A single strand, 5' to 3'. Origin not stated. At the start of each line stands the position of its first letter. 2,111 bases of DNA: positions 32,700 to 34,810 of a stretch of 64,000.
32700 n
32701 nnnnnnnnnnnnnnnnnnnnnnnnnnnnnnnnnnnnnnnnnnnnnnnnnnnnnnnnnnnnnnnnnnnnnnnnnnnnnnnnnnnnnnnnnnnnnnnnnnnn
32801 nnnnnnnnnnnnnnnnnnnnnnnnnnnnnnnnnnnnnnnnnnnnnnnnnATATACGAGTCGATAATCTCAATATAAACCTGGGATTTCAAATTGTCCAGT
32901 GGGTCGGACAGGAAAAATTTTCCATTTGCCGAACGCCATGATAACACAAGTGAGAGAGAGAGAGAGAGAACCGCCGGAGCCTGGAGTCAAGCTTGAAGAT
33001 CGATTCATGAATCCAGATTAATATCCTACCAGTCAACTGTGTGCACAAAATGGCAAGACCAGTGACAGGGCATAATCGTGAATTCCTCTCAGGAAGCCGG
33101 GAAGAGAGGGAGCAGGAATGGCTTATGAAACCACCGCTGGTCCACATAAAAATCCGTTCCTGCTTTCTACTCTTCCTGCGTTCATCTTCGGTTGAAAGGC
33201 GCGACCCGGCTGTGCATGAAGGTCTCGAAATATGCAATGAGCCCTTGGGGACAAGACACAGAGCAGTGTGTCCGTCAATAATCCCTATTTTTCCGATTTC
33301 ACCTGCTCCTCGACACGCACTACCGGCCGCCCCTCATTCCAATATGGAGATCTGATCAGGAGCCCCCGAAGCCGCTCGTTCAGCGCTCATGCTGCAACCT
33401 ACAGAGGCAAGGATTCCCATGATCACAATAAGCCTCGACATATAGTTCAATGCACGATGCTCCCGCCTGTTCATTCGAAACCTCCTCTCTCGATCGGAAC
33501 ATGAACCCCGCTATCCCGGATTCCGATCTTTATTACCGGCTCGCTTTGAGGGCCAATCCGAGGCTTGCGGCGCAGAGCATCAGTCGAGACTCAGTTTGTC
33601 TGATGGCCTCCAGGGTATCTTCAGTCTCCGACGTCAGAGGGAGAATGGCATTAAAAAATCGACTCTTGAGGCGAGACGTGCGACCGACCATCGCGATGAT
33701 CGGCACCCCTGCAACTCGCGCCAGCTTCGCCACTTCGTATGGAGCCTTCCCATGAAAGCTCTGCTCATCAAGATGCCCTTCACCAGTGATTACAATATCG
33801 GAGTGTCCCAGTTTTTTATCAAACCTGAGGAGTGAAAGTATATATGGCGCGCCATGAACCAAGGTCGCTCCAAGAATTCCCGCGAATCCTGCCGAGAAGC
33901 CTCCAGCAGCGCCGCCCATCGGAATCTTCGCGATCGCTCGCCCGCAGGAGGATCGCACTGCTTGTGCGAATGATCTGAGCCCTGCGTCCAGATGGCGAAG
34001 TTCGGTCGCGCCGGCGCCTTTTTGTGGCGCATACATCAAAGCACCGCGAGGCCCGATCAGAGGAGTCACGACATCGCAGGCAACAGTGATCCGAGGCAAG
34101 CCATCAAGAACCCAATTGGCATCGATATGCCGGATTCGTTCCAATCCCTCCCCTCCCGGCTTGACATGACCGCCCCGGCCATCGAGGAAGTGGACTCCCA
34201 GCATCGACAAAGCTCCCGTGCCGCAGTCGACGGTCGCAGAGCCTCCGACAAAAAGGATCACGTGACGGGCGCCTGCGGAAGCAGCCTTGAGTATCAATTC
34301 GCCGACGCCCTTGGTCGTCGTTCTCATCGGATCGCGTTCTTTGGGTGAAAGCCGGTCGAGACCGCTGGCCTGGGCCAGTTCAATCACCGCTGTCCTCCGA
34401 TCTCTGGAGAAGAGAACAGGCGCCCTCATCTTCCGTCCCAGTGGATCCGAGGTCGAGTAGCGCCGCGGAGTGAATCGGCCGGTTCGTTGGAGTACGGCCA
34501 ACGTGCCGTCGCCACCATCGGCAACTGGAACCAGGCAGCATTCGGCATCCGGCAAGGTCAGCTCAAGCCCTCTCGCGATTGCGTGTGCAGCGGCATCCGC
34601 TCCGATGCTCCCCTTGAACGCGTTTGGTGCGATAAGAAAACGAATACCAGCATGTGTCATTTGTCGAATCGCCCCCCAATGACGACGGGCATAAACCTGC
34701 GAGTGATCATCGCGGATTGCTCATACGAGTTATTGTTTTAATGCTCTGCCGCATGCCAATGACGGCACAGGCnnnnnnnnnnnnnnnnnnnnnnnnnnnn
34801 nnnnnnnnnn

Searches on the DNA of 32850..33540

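Call 60: search_rna_families(source=window, start=32850, end=33540, threshold=evalue, max_evalue=1)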
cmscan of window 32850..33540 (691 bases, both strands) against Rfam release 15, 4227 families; matches with E-value up to 1: 4.
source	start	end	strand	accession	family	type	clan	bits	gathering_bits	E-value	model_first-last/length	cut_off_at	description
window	33100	33176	+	RF03560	mir-3926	Gene; miRNA;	-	21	82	0.36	1-63/63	no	mir-3926 microRNA precursor family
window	33099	33177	+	RF00073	MIR156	Gene; miRNA;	-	19.9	62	0.26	1-88/88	no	mir-156 microRNA precursor family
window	33092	33190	+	RF04059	MIR5020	Gene; miRNA;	-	18.8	73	0.67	1-109/109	no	MIR5020 microRNA precursor family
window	33094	33181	-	RF00073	MIR156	Gene; miRNA;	-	18.3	62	0.71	1-88/88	no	mir-156 microRNA precursor family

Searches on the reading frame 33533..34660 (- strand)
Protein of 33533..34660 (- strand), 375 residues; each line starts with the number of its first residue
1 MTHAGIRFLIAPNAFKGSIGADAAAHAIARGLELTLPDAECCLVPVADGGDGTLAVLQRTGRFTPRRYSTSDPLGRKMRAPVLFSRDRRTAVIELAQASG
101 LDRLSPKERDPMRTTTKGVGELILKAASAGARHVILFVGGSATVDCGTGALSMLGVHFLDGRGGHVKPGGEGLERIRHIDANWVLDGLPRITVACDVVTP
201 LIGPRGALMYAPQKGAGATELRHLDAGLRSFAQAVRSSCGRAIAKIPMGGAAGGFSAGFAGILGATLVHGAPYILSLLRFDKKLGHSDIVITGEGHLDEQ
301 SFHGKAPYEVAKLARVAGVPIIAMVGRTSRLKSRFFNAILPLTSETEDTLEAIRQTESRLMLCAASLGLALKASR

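Call 13: search_protein_families(library=pfam, proteins=[window:33533-34660:-])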
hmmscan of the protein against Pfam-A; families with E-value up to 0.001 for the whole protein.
window:33533-34660:- (375 aa): 1 family
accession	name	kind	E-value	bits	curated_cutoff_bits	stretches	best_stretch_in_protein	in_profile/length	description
PF02595.20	Gly_kinase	-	1.2e-109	367.2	23.3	1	8-366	1-366/372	Glycerate kinase family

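Call 21: find_encoding_contigs(protein=window:33533-34660:-, flank=10000, max_places=10)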
Protein window:33533-34660:- (375 aa): 3 contigs read that carry it; 2 places shown.
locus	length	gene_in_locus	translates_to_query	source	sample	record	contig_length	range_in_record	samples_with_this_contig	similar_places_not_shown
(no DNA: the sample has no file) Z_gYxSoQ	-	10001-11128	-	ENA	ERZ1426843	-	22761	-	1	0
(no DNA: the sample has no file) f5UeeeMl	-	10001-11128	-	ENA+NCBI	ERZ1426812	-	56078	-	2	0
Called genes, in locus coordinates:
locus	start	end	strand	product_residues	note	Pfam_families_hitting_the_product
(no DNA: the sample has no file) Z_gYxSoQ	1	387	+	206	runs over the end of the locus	PF13662:Toprim_4 (weak), PF13155:Toprim_2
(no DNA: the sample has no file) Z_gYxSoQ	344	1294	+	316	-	PF25174:Beta-prop_THOC3, PF24807:WD40_CDC20-Fz, PF25173:Beta-prop_WDR3_1st, PF25175:Beta-prop_WDR5, PF24817:WD40_WDHD1_1st, PF23414:Beta-prop_EML_2, PF25172:Beta-prop_WDR3_2nd, PF24814:WD40_Prp19, +39 more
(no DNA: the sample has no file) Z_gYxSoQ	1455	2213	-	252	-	PF21948:LplA-B_cat, PF03099:BPL_LplA_LipB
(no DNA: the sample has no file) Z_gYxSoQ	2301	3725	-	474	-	PF00072:Response_reg, PF00158:Sigma54_activat, PF14532:Sigma54_activ_2, PF00004:AAA (weak), PF07728:AAA_5, PF25601:AAA_lid_14, PF02954:HTH_8 (weak)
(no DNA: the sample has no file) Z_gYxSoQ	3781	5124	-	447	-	PF00089:Trypsin, PF10459:Peptidase_S46 (faint), PF13365:Trypsin_2, PF14685:PDZ_Tricorn (faint), PF13180:PDZ_2, PF17820:PDZ_6, PF00595:PDZ (weak), PF13180:PDZ_2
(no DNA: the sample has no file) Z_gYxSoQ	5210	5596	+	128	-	-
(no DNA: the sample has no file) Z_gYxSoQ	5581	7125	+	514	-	PF02142:MGS, PF01808:AICARFT_IMPCHas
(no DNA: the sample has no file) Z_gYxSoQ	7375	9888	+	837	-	PF01564:Spermine_synth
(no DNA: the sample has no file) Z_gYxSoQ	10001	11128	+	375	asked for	PF02595:Gly_kinase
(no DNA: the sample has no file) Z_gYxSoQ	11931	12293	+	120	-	-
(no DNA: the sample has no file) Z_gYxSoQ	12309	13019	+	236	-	PF04542:Sigma70_r2, PF07638:Sigma70_ECF (faint), PF13384:HTH_23 (faint), PF08281:Sigma70_r4_2 (weak), PF04545:Sigma70_r4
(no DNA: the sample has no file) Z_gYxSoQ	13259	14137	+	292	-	PF09392:T3SS_needle_F (weak)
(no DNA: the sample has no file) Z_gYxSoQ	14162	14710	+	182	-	PF13181:TPR_8 (faint), PF13428:TPR_14 (faint), PF23914:TPR_CcmH_CycH (faint), PF13431:TPR_17 (faint), PF00515:TPR_1 (faint), PF13414:TPR_11 (faint), PF13432:TPR_16 (weak), PF07719:TPR_2 (weak), +1 more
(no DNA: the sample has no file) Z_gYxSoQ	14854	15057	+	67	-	-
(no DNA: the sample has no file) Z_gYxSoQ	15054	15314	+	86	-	-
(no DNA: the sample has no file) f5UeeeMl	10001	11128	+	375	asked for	PF02595:Gly_kinase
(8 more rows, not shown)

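Call 23: find_homologous_proteins(query=window:33533-34660:-)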
Query window:33533-34660:- (375 aa): 6710 proteins with E <= 0.001 among 8000 candidates; the best 120 are listed.
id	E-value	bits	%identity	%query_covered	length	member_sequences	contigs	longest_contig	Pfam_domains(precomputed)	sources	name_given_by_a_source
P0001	5.3e-179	613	100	76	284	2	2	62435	PF02595.21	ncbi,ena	-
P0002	4.1e-76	275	44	99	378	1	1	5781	PF02595.21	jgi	jgi:glycerate kinase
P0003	4.1e-76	275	44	96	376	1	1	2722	PF02595.21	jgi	jgi:glycerate kinase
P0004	1.6e-75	273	43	90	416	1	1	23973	PF02595.21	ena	-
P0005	1.7e-75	273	48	90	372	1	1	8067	PF02595.21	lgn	-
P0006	2.3e-75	272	43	96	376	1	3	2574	PF02595.21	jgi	jgi:glycerate kinase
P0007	2.7e-75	272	44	98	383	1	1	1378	PF02595.21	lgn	-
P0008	3.1e-75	272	43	96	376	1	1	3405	PF02595.21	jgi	jgi:glycerate kinase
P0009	3.3e-75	272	46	95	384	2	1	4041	PF02595.21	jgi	jgi:glycerate kinase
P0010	3.5e-75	272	43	98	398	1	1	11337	PF02595.21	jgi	jgi:glycerate 2-kinase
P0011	4.4e-75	271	44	97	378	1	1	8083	PF02595.21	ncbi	-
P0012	4.4e-75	271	46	93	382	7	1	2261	PF02595.21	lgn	-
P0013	4.8e-75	271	43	96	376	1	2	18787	PF02595.21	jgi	jgi:glycerate kinase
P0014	4.9e-75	271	43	96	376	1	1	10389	PF02595.21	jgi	jgi:glycerate kinase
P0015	5.1e-75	271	44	98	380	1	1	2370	PF02595.21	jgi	jgi:glycerate 2-kinase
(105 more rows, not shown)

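Call 24: find_encoding_contigs(protein=P0001, flank=10000, max_places=10)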
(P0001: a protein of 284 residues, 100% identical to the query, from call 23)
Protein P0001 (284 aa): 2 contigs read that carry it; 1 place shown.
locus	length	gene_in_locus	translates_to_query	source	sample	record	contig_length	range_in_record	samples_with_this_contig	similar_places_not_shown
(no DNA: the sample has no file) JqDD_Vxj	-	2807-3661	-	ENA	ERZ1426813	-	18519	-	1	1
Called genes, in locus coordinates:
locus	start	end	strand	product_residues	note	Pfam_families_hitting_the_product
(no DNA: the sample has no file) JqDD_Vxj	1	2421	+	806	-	?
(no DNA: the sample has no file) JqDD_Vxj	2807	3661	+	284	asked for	PF02595:Gly_kinase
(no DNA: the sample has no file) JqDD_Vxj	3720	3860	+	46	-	-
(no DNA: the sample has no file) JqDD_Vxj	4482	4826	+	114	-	-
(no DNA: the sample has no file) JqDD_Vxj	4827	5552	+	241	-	PF04542:Sigma70_r2, PF07638:Sigma70_ECF (faint), PF13384:HTH_23 (faint), PF08281:Sigma70_r4_2 (weak), PF04545:Sigma70_r4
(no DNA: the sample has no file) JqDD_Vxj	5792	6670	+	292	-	PF09392:T3SS_needle_F (weak)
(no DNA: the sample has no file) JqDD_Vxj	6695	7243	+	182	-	PF13181:TPR_8 (faint), PF13428:TPR_14 (faint), PF23914:TPR_CcmH_CycH (faint), PF13431:TPR_17 (faint), PF00515:TPR_1 (faint), PF13414:TPR_11 (faint), PF13432:TPR_16 (weak), PF07719:TPR_2 (weak), +1 more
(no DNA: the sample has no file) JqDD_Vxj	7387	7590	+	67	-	-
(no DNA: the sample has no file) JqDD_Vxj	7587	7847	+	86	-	-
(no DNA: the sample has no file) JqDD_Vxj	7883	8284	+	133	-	PF09613:HrpB1_HrpK, PF24575:TPR_Slam (weak), PF13424:TPR_12 (faint), PF07719:TPR_2 (faint), PF07721:TPR_4 (faint), PF12895:ANAPC3, PF13432:TPR_16 (weak), PF14559:TPR_19, +4 more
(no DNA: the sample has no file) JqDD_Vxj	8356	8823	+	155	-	PF09392:T3SS_needle_F (weak)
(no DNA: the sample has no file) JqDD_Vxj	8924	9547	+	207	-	PF13302:Acetyltransf_3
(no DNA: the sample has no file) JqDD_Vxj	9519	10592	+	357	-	PF01514:YscJ_FliF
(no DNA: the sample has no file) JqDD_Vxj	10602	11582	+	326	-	-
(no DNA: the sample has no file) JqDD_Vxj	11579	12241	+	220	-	PF06635:T3SS_SCTL (weak), PF02108:FliH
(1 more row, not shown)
